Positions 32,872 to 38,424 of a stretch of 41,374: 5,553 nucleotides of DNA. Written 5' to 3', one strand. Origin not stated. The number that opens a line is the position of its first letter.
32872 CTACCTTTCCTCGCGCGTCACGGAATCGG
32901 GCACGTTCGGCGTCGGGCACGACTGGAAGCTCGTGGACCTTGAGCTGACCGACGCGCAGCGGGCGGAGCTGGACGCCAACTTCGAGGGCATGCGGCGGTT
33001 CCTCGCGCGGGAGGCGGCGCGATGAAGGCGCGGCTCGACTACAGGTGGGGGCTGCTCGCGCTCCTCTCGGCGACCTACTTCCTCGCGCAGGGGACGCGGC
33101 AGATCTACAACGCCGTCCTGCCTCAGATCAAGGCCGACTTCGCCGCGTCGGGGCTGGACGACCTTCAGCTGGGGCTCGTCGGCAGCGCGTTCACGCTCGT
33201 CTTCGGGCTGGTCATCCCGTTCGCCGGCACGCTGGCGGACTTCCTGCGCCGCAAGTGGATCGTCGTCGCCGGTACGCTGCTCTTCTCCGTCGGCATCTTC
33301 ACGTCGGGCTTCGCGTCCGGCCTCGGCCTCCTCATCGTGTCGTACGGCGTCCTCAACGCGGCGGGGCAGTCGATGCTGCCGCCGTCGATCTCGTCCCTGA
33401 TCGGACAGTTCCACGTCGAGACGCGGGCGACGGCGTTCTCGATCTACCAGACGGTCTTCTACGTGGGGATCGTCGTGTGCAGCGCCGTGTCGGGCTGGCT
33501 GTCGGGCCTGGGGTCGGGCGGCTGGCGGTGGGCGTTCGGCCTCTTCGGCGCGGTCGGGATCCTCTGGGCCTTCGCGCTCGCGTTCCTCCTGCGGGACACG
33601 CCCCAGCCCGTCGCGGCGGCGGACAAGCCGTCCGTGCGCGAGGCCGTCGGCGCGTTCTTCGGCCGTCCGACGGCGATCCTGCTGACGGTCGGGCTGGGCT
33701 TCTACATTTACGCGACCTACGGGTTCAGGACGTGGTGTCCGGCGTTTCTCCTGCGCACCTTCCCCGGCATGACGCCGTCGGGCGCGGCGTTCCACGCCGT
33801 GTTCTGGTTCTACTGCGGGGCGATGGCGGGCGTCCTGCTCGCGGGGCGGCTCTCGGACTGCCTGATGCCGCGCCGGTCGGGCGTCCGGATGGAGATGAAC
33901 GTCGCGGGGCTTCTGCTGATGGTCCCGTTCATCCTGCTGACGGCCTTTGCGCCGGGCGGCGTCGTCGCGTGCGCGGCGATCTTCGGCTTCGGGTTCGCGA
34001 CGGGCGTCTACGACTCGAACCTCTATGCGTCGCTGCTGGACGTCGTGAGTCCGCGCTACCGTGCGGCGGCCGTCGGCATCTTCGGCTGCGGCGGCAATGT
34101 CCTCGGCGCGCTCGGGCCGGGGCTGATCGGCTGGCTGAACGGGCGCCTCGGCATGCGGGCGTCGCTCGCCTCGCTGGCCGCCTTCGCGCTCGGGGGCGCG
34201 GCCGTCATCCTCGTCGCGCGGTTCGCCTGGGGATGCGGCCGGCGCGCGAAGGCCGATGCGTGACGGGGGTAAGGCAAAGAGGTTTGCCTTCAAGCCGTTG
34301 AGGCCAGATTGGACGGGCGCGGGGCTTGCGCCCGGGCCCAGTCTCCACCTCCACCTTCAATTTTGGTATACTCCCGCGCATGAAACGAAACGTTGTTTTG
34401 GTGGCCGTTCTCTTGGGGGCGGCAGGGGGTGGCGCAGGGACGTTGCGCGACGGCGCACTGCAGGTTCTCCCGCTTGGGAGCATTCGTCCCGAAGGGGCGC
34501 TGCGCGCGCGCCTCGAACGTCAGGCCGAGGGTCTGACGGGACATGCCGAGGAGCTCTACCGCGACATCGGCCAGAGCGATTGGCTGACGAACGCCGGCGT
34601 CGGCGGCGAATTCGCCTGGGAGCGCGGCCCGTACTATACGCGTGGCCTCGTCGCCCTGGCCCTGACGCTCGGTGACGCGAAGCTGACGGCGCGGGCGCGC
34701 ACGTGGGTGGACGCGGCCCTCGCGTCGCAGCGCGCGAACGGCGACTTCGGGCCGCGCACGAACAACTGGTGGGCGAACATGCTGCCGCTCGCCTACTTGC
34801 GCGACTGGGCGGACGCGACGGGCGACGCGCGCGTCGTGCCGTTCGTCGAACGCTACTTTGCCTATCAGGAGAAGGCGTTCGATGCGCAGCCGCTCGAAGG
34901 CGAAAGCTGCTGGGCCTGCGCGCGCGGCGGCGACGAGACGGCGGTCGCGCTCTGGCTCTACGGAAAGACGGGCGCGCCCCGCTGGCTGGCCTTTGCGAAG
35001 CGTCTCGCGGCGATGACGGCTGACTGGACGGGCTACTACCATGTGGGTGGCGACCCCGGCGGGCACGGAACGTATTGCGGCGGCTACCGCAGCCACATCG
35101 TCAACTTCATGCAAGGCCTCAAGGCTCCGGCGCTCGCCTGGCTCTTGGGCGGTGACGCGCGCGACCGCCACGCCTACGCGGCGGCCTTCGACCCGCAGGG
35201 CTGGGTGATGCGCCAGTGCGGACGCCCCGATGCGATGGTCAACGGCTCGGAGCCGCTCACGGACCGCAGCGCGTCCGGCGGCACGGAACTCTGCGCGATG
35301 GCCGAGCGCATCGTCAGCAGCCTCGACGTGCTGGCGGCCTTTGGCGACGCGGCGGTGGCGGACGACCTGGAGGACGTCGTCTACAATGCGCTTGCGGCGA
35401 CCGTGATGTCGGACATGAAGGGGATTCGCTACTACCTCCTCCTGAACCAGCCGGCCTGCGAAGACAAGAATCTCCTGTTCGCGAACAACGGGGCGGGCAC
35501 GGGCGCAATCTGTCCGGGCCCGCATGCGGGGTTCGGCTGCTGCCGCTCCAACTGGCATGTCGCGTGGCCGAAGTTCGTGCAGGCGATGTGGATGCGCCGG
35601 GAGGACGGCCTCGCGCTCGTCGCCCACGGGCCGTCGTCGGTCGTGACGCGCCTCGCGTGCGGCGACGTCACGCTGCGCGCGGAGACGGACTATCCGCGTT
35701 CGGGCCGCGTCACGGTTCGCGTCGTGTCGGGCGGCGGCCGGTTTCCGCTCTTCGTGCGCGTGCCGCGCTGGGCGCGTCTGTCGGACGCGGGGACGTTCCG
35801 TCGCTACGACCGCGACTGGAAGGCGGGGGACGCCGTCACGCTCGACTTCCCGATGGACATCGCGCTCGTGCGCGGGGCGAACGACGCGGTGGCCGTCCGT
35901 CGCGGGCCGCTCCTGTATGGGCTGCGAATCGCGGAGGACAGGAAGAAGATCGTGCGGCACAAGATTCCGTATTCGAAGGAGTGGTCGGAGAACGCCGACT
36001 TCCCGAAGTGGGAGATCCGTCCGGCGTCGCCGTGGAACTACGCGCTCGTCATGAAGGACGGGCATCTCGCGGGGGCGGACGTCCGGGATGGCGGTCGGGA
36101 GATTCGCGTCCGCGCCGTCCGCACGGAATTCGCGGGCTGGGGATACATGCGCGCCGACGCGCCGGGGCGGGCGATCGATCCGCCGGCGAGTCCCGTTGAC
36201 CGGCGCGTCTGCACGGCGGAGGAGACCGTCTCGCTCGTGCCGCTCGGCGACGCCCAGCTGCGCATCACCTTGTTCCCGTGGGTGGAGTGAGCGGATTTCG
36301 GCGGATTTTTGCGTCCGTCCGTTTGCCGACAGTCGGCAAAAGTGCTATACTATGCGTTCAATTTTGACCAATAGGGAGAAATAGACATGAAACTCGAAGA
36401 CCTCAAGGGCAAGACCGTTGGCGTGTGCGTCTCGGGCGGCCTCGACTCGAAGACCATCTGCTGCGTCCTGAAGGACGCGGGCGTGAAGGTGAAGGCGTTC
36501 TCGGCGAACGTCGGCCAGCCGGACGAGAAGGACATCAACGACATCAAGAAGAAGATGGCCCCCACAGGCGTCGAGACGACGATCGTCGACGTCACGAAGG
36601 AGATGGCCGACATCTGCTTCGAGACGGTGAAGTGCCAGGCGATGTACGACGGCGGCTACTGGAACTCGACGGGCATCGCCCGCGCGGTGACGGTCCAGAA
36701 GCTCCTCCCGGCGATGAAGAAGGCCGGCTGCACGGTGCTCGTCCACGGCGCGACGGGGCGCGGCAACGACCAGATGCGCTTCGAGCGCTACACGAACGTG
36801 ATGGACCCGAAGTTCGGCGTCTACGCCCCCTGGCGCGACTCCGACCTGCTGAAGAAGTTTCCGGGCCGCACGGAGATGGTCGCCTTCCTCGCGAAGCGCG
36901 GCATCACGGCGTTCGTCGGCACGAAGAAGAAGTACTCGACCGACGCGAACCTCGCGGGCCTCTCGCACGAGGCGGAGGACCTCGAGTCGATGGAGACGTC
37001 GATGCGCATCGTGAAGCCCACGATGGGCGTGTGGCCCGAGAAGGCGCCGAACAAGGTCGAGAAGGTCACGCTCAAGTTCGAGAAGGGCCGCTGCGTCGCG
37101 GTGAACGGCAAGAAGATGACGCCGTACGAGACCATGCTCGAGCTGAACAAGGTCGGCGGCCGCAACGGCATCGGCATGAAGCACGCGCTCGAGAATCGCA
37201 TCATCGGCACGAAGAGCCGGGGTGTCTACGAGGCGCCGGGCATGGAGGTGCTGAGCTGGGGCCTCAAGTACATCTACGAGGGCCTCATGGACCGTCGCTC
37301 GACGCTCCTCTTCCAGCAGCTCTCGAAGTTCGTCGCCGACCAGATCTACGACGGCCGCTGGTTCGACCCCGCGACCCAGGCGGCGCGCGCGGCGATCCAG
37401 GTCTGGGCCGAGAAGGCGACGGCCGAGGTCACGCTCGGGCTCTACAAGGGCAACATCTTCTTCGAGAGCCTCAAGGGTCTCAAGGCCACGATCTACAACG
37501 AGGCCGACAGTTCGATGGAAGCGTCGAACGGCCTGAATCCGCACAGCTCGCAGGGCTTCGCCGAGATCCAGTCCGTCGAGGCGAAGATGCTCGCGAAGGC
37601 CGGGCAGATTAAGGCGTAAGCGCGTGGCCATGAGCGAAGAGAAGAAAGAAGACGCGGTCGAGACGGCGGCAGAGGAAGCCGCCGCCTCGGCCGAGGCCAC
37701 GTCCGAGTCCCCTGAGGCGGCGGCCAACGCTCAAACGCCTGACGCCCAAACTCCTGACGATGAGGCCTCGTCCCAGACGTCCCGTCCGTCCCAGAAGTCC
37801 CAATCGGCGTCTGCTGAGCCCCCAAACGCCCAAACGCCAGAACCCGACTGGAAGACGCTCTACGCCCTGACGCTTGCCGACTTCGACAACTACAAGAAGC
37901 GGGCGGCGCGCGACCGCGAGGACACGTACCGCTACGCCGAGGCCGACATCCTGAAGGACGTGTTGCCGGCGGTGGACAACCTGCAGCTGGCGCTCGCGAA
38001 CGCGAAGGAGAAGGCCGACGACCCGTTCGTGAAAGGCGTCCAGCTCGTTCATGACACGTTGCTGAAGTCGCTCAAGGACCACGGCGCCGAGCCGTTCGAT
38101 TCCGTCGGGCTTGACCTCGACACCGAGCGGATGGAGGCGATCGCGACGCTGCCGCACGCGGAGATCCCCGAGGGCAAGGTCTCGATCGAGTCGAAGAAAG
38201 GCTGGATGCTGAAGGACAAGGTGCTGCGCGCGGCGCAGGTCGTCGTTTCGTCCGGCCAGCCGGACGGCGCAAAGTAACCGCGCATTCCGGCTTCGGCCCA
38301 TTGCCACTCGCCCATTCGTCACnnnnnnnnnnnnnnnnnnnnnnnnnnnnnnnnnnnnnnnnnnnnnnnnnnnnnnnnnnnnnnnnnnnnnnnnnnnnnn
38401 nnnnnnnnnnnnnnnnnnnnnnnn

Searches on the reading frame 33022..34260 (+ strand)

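Call 14: search_protein_families(library=pfam, proteins=[window:33022-34260:+], max_evalue=0.00001)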
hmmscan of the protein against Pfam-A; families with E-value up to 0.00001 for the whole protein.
window:33022-34260:+ (413 aa): 1 family
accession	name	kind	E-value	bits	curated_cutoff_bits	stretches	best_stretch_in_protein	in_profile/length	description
PF07690.21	MFS_1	-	2e-40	139.2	33.4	2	16-284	2-268/347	Major Facilitator Superfamily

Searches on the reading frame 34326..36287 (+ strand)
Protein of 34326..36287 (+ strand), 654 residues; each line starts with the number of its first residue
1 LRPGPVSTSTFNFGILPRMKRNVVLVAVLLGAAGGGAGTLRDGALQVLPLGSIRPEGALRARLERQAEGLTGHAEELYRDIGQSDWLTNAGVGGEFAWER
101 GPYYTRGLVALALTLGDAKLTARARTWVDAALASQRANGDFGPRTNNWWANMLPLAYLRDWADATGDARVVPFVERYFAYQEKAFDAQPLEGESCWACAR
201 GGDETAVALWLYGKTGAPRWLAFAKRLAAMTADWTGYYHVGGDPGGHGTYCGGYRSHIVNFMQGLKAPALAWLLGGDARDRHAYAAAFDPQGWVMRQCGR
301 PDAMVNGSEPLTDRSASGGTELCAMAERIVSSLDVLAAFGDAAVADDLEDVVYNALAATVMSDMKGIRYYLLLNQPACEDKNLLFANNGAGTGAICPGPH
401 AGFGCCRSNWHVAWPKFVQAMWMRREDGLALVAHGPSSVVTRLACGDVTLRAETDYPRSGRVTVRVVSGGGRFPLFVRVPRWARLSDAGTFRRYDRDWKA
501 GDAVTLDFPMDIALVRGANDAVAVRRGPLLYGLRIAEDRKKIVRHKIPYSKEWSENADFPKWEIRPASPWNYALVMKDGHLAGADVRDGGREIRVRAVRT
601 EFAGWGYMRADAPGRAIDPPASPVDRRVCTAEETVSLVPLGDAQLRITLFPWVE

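Call 14: search_protein_families(library=pfam, proteins=[window:34326-36287:+], max_evalue=0.00001)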
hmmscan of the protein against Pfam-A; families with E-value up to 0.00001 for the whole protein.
window:34326-36287:+ (654 aa): 2 families
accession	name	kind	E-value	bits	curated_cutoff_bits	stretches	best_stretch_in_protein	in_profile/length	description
PF07944.18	Beta-AFase-like_GH127_cat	-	3.6e-14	53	24.9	2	106-231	65-207/376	Beta-L-arabinofuranosidase, GH127 catalytic domain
PF20736.2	Glyco_hydro127M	-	1.3e-08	35.3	24.2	1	442-510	13-95/95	Beta-L-arabinofuranosidase, GH127 middle domain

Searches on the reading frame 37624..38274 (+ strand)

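Call 14: search_protein_families(library=pfam, proteins=[window:37624-38274:+], max_evalue=0.00001)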
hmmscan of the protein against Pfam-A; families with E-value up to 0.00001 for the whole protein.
window:37624-38274:+ (217 aa): 1 family
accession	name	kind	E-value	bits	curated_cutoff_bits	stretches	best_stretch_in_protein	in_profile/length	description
PF01025.24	GrpE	-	6.1e-36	124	25.8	1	57-209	11-164/165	GrpE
